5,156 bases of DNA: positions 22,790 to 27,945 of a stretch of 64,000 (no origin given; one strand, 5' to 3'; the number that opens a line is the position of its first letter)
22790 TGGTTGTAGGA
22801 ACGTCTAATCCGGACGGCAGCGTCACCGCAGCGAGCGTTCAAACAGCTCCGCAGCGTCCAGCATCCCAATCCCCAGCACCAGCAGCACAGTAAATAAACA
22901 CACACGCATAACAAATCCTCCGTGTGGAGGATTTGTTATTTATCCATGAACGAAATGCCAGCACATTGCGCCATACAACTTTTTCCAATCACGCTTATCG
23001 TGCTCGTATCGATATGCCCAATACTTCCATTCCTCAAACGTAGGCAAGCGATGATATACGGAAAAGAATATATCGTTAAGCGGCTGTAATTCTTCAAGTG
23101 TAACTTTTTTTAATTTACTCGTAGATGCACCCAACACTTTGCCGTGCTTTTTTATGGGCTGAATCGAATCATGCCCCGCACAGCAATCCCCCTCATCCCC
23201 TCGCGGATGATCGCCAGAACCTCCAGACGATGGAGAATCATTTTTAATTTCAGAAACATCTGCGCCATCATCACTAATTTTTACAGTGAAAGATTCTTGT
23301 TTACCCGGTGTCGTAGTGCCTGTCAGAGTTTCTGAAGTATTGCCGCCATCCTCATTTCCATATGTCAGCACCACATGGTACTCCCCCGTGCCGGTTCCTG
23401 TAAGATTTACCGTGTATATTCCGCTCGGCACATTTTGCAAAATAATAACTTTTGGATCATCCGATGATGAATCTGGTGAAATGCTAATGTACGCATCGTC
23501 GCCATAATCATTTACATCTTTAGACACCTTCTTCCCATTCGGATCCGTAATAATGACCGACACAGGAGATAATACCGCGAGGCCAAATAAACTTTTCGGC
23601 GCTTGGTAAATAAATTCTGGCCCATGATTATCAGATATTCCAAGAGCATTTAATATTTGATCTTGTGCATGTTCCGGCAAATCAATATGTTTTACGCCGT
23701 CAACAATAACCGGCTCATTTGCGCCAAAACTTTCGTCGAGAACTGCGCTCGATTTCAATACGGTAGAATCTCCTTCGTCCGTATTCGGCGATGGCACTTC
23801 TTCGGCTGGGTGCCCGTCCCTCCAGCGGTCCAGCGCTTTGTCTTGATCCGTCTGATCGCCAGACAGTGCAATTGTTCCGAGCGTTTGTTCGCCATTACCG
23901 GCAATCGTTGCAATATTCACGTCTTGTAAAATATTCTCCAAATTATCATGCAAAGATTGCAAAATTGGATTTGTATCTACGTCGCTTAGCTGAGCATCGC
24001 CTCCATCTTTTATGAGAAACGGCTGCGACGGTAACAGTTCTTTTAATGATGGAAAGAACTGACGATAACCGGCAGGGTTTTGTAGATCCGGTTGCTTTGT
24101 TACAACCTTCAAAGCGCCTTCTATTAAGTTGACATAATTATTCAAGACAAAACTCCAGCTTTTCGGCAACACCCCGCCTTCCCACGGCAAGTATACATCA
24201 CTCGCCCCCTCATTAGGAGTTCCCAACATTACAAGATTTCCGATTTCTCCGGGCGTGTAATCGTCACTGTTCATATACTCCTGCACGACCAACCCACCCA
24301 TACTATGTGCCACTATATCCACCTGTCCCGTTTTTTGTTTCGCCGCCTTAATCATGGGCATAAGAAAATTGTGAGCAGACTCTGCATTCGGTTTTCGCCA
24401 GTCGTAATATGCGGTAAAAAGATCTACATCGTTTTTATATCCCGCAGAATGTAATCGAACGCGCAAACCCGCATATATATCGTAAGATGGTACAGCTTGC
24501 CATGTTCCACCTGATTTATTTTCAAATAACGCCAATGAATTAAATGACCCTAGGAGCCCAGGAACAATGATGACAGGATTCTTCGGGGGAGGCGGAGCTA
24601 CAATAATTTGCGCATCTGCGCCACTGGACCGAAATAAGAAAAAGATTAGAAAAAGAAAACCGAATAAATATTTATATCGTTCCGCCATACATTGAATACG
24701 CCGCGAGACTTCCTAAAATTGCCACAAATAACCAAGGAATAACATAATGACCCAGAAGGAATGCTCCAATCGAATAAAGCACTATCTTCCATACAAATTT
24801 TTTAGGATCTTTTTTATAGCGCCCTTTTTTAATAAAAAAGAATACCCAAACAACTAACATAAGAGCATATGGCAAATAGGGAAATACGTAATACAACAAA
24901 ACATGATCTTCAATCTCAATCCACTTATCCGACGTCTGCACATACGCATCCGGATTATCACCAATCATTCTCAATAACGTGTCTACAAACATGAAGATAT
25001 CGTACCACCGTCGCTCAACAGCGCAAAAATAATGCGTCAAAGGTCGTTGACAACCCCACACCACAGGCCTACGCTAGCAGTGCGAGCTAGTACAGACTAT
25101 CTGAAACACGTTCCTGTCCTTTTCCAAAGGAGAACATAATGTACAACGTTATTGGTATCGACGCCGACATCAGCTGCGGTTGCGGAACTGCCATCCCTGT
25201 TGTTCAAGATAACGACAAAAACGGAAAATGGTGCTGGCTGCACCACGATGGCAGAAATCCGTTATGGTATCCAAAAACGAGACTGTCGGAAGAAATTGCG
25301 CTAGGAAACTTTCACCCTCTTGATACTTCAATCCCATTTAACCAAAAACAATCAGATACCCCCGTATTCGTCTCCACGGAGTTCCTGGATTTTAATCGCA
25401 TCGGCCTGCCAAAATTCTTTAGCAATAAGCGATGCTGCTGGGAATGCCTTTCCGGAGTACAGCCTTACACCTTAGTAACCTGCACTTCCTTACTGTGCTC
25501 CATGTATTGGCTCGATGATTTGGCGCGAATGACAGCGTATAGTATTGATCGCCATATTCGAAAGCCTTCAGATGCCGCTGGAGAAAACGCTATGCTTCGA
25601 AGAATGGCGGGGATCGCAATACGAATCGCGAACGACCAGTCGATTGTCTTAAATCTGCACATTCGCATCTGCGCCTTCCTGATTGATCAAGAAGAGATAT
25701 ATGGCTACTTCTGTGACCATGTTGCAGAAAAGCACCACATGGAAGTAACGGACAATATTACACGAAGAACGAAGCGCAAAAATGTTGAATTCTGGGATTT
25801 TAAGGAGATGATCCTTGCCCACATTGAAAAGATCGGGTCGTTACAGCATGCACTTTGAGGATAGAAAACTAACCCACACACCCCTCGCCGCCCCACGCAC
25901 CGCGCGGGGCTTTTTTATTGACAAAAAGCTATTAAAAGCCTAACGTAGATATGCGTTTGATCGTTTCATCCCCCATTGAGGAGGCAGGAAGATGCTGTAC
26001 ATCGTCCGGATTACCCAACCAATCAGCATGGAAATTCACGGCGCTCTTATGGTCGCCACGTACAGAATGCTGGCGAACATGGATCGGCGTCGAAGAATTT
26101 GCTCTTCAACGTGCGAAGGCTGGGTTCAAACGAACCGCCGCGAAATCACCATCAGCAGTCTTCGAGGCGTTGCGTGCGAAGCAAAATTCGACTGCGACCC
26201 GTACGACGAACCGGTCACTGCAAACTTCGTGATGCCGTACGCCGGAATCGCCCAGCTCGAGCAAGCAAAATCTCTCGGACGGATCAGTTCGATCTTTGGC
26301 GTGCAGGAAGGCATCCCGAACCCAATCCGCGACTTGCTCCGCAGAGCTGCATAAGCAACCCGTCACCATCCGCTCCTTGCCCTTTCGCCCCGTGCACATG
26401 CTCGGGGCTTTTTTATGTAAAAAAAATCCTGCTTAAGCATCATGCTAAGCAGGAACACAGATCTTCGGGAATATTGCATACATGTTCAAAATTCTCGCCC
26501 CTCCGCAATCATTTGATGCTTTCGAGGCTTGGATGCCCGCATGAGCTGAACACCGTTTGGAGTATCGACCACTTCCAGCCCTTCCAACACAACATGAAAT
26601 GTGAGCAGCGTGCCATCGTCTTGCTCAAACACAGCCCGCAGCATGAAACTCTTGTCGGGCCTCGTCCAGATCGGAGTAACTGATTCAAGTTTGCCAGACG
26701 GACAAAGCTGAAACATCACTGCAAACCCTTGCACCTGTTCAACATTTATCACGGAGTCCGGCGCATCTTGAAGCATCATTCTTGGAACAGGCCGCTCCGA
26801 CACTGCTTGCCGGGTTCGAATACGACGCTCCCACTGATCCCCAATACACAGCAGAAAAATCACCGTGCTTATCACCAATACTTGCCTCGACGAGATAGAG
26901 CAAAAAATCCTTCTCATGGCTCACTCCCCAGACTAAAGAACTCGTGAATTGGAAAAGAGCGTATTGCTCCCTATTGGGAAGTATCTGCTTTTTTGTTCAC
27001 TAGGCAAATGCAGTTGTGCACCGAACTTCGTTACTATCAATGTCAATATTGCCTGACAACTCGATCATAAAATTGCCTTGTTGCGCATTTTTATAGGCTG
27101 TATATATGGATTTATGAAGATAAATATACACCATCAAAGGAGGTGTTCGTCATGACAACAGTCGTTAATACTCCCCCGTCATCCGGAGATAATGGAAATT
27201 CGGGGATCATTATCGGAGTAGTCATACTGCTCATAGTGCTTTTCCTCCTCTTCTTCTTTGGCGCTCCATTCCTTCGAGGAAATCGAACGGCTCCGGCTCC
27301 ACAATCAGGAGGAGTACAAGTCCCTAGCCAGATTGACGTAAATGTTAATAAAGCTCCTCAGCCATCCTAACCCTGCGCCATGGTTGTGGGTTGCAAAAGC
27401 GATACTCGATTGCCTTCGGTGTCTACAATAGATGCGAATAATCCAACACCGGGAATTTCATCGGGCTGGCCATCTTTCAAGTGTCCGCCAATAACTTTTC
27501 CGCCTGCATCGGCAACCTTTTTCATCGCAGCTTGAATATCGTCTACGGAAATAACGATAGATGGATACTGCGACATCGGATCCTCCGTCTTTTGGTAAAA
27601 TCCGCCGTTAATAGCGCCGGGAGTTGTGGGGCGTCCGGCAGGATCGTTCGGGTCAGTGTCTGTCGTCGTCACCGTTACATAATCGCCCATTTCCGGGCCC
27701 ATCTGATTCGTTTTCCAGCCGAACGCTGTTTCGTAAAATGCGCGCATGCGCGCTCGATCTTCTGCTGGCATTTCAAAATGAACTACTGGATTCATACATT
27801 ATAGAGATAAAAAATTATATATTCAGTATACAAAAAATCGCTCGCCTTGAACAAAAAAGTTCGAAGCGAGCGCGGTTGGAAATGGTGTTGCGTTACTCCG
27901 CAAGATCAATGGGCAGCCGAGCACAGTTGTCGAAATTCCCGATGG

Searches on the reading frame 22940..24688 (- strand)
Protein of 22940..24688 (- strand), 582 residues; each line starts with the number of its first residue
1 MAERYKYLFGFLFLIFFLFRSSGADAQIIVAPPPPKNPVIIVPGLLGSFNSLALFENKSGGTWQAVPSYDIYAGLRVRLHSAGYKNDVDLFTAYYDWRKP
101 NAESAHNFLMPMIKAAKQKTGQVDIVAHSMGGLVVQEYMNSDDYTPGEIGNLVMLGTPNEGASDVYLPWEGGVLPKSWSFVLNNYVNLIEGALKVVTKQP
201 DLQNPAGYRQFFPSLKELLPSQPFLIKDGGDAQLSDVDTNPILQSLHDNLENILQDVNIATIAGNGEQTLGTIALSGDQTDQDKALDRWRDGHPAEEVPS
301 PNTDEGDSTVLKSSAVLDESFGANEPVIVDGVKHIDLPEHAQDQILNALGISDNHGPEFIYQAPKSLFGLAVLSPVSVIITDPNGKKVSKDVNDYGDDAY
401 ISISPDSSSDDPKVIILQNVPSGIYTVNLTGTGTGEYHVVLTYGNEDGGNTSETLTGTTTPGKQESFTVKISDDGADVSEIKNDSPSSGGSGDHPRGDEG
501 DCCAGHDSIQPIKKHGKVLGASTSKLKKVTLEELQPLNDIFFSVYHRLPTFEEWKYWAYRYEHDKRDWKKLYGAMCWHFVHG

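Call 16: search_protein_families(library=pfam, proteins=[window:22940-24688:-], max_evalue=0.001)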
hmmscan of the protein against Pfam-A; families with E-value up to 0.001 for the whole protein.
window:22940-24688:- (582 aa): 3 families
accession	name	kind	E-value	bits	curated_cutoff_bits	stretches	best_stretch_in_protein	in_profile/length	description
PF02450.21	LCAT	-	3.8e-11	43.3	21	1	67-165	64-168/392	Lecithin:cholesterol acyltransferase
PF07819.20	PGAP1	-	1e-09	38.9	24.3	1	37-161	5-131/233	PGAP1-like alpha/beta domain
PF24096.1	DUF7379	-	1.4e-06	28.8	33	1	109-196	57-141/191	Domain of unknown function (DUF7379)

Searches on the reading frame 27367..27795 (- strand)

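Call 16: search_protein_families(library=pfam, proteins=[window:27367-27795:-], max_evalue=0.001)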
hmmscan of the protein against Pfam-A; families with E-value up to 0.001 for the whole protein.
window:27367-27795:- (142 aa): 3 families
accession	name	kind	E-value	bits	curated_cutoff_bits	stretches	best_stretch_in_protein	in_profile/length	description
PF22677.2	Ble-like_N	-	2.3e-09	37.3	24.5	1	4-44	2-40/41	Bleomycin resistance protein-like N-terminal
PF00903.31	Glyoxalase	-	1.1e-07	32.7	20.6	1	5-104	3-98/121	Glyoxalase/Bleomycin resistance protein/Dioxygenase superfamily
PF18029.7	Glyoxalase_6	-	2e-05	25.6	23.6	1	11-133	6-105/106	Glyoxalase-like domain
